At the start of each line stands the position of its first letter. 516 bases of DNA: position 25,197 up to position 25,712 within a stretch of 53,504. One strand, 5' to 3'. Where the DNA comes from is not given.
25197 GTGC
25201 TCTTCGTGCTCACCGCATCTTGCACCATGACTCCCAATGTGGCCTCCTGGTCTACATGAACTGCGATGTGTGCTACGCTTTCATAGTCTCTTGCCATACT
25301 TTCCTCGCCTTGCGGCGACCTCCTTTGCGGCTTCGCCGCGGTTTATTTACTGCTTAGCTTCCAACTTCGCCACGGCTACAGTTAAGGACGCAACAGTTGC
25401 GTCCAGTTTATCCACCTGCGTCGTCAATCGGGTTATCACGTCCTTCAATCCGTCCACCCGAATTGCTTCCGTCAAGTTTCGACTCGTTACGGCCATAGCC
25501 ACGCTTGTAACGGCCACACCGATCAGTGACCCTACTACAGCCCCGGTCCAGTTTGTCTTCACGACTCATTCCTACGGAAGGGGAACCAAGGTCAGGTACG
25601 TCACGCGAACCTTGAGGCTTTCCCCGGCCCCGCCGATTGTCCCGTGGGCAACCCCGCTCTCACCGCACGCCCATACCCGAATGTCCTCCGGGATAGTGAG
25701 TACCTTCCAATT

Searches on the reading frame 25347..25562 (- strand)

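Call 63: search_protein_families(library=phrogs, proteins=[window:25347-25562:-], max_evalue=0.01)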
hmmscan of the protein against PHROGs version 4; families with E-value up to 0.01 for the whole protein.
window:25347-25562:- (71 aa): 1 family
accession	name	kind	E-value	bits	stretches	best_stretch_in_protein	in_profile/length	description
phrog_28686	-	unknown function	7.1e-05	23.8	1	18-71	9-61/61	-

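Call 89: search_protein_families(library=pfam, proteins=[window:25347-25562:-], max_evalue=0.05)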
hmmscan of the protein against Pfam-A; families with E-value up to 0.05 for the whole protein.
window:25347-25562:- (71 aa): 3 families
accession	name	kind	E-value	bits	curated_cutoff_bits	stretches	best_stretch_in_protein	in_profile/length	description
PF10046.14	BLOC1_2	-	0.026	15.3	33.4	1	36-70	60-94/96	Biogenesis of lysosome-related organelles complex-1 subunit 2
PF07889.17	DUF1664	-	0.038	14.5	34.6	0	23-71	32-124/124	Protein of unknown function (DUF1664)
PF16844.10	DIMCO_N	-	0.046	14.5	36.7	0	10-68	21-80/91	Dinitrogenase iron-molybdenum cofactor, N-terminal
